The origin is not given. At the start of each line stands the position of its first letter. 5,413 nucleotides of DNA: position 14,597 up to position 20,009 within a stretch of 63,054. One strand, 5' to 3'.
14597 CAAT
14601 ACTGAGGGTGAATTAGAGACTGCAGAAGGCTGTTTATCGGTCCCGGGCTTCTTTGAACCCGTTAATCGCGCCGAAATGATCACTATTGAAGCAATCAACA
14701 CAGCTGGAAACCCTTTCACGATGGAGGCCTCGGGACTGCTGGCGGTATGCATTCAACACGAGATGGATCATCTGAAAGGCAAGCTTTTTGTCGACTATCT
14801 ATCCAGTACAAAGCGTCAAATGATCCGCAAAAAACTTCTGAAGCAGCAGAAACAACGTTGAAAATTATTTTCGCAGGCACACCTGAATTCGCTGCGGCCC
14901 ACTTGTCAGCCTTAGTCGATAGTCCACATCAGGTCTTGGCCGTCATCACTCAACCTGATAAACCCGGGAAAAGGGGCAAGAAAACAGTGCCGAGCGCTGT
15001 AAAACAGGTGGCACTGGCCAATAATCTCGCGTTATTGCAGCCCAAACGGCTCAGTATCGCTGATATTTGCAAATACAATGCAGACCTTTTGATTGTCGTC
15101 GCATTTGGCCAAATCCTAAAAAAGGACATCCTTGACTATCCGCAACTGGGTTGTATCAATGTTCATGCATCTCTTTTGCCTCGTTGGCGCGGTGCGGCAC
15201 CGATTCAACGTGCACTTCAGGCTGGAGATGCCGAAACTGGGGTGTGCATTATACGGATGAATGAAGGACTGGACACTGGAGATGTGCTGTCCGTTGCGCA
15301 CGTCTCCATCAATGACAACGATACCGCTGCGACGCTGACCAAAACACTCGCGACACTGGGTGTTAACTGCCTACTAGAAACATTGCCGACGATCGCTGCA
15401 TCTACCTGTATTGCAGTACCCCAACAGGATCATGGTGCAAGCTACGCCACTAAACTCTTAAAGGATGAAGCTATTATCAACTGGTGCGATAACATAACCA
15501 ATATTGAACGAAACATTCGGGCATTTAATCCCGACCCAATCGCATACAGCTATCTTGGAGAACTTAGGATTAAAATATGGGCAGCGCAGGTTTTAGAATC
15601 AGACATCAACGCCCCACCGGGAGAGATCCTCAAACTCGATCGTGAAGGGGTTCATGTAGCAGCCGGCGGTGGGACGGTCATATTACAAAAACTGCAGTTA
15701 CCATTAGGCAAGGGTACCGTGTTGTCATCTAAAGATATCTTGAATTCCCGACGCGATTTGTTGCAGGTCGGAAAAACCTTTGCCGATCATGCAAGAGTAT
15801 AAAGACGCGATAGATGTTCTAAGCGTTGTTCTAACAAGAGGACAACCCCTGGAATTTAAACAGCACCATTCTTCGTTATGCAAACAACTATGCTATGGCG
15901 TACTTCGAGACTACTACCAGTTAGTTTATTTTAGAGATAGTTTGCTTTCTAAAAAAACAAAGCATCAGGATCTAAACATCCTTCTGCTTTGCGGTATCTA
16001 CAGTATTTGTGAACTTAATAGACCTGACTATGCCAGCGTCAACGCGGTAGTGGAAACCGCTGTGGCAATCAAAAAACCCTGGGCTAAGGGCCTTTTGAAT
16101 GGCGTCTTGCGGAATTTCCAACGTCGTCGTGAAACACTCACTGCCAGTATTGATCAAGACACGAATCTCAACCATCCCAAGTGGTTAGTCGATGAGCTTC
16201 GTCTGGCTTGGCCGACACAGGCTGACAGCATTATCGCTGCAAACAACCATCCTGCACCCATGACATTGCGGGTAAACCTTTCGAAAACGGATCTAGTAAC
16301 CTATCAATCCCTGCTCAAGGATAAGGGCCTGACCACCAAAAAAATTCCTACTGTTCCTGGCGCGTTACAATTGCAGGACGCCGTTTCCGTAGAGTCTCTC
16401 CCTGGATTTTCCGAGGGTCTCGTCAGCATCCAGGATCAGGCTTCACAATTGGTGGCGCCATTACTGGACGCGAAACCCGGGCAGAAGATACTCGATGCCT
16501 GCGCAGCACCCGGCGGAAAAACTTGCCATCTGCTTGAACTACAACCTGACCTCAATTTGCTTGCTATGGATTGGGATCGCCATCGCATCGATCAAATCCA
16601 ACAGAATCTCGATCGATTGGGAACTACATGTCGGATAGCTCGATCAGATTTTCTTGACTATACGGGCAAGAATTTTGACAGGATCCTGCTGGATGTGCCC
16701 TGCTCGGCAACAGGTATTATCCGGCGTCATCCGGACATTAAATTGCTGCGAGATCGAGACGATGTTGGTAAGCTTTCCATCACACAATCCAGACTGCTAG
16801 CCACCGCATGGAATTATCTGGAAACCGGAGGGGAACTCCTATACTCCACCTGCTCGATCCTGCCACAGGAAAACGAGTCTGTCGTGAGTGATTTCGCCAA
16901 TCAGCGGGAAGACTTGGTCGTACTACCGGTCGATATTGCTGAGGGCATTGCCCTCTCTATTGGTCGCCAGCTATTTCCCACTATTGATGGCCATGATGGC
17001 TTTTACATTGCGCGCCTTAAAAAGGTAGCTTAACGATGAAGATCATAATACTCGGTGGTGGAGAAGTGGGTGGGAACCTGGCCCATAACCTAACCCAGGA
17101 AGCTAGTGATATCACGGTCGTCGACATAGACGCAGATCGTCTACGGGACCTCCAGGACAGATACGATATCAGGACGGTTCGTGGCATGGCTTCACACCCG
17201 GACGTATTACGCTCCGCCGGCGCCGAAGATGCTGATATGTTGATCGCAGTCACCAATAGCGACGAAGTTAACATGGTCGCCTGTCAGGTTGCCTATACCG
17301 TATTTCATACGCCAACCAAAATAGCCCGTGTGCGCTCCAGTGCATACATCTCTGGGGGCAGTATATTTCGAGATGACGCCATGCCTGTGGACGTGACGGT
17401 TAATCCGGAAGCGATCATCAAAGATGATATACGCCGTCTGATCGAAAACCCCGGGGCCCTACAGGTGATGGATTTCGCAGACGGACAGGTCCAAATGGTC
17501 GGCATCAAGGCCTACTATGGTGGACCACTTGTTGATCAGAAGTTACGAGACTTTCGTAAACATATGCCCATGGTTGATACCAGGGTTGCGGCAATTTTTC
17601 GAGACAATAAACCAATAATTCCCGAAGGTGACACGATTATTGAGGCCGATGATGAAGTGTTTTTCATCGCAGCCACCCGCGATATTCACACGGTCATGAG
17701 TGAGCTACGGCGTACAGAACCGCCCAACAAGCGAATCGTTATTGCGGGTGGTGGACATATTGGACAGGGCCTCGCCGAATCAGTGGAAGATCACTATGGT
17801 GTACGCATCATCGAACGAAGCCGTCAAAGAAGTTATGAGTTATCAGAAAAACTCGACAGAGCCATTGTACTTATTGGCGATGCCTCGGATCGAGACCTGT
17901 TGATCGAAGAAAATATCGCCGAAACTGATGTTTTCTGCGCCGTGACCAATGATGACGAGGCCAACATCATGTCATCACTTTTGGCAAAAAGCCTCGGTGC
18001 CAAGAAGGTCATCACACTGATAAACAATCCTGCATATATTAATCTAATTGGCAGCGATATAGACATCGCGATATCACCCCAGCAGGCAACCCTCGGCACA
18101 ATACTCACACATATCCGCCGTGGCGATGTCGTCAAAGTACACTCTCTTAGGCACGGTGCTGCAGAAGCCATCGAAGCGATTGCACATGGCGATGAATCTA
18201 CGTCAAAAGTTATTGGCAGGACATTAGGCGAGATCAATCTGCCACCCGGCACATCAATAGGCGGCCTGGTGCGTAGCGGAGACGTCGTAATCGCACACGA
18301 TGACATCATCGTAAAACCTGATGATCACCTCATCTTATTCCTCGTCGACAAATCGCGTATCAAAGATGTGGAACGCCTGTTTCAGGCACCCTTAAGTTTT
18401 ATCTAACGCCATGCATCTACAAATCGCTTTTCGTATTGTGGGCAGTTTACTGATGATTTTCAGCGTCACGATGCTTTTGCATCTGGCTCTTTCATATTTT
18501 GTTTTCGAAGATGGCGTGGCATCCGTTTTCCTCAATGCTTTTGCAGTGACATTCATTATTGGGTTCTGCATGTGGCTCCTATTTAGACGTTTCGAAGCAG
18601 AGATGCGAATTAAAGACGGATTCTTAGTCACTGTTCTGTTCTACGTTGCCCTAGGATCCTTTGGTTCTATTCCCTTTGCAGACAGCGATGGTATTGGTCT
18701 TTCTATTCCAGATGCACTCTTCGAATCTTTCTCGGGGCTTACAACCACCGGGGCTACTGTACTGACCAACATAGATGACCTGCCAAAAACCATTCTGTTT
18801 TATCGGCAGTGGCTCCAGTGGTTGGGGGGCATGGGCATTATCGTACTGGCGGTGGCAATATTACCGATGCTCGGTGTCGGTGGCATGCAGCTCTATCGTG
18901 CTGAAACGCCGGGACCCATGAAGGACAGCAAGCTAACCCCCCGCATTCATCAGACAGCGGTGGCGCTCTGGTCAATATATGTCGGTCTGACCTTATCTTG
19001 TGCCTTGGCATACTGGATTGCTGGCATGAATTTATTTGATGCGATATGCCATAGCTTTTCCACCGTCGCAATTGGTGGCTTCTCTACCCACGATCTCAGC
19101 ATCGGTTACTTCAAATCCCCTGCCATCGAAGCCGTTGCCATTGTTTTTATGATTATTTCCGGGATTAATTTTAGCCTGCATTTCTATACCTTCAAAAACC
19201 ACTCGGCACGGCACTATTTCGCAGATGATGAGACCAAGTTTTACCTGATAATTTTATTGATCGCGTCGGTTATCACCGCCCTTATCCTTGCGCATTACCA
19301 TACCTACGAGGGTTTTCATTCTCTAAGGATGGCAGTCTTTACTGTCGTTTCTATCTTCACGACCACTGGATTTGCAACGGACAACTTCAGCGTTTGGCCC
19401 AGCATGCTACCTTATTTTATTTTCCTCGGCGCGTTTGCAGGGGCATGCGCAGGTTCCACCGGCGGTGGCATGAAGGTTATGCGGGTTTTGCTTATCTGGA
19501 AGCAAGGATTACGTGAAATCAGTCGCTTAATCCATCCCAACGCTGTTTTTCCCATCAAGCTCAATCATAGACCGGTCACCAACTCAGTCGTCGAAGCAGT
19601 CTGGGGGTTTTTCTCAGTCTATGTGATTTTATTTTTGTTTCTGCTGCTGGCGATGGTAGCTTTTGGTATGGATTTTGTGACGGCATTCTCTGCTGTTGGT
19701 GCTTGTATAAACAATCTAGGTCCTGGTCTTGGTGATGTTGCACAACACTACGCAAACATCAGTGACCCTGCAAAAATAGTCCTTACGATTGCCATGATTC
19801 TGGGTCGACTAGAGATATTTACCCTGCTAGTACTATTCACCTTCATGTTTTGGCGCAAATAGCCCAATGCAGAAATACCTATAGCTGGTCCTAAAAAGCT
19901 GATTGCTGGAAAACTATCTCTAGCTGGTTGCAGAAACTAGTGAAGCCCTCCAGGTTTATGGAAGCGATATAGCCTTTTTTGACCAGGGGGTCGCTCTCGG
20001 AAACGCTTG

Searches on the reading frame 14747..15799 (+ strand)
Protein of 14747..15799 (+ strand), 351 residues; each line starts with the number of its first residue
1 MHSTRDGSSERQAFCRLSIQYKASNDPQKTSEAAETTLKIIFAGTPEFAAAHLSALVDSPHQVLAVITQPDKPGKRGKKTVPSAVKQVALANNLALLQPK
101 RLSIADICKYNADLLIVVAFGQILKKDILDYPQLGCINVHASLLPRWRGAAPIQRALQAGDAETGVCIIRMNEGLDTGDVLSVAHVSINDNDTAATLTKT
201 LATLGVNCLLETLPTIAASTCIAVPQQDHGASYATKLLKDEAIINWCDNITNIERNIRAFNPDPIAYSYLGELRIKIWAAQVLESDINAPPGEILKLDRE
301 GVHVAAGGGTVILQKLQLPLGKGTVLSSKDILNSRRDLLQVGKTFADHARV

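Call 76: search_protein_families(library=pfam, proteins=[window:14747-15799:+])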
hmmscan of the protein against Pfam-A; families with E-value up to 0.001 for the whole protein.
window:14747-15799:+ (351 aa): 2 families
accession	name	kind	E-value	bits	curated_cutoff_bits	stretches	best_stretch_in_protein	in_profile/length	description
PF00551.24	Formyl_trans_N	-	2.2e-41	142.1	26.1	1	39-212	2-180/181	Formyl transferase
PF02911.23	Formyl_trans_C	-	5.8e-21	75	21.1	1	237-334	2-98/100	Formyl transferase, C-terminal domain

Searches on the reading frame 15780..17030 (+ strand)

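Call 76: search_protein_families(library=pfam, proteins=[window:15780-17030:+])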
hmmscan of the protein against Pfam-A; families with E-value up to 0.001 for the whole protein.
window:15780-17030:+ (417 aa): 4 families
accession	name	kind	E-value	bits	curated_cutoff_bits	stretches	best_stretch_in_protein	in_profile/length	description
PF01189.24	Methyltr_RsmB-F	-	1.1e-57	195.4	27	1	228-414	3-199/199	16S rRNA methyltransferase RsmB/F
PF22458.1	RsmF-B_ferredox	-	1.9e-22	79.6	27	1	132-205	1-74/74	Methyltr_RsmF/B-like, ferredoxin-like domain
PF01029.23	NusB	-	5.9e-14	53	23.1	1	25-115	39-133/133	NusB family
PF05175.20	MTS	-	9.8e-07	29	23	1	218-307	16-107/170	Methyltransferase small domain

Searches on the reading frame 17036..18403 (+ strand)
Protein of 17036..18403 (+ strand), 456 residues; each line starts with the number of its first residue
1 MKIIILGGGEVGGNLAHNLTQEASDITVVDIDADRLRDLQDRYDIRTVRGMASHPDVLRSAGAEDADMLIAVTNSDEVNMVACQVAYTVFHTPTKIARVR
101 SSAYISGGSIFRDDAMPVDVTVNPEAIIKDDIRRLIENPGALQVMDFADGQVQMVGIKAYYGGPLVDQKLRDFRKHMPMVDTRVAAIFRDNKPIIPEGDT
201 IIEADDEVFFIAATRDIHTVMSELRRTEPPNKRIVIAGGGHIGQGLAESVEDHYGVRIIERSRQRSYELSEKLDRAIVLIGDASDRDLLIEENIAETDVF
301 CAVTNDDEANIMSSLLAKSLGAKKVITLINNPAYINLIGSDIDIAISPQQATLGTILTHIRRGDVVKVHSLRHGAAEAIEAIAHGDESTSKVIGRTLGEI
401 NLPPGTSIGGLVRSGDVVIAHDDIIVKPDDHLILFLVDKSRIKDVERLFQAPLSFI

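Call 76: search_protein_families(library=pfam, proteins=[window:17036-18403:+])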
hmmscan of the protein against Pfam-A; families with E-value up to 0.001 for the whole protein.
window:17036-18403:+ (456 aa): 10 families
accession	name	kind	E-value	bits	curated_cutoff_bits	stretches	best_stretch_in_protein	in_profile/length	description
PF02254.24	TrkA_N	-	4.7e-49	166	23.8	2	3-105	1-102/116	TrkA-N domain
PF02080.26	TrkA_C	-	6.7e-24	84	27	2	157-224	4-70/71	TrkA-C domain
PF13241.12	NAD_binding_7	-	1.8e-10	41.8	22.1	1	2-84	9-80/104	Putative NAD(P)-binding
PF03807.23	F420_oxidored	-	2.7e-08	34.7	21.6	0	2-49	1-50/94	NADP oxidoreductase coenzyme F420-dependent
PF03435.24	Sacchrp_dh_NADP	-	1.1e-07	32.7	25.1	0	3-43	1-43/129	Saccharopine dehydrogenase NADP binding domain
PF01488.26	Shikimate_DH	-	1.4e-06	28.9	24.3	0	2-78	14-88/138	Shikimate / quinate 5-dehydrogenase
PF01262.27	AlaDh_PNT_C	-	5.7e-05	23.1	23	0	2-71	30-98/214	Alanine dehydrogenase/PNT, C-terminal domain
PF00070.33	Pyr_redox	-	0.0004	21.3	22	0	2-33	1-32/82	Pyridine nucleotide-disulphide oxidoreductase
PF03446.21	NAD_binding_2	-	0.0004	20.9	21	0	3-84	2-75/161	NAD binding domain of 6-phosphogluconate dehydrogenase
PF07992.20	Pyr_redox_2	-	0.00044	20.2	26.1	0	217-264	129-176/291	Pyridine nucleotide-disulphide oxidoreductase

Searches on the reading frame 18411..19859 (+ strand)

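Call 76: search_protein_families(library=pfam, proteins=[window:18411-19859:+])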
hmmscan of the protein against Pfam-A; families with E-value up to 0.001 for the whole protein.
window:18411-19859:+ (483 aa): 1 family
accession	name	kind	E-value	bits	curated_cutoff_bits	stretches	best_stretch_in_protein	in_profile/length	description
PF02386.22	TrkH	-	3.5e-91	306.6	27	1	38-478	3-492/502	Cation transport protein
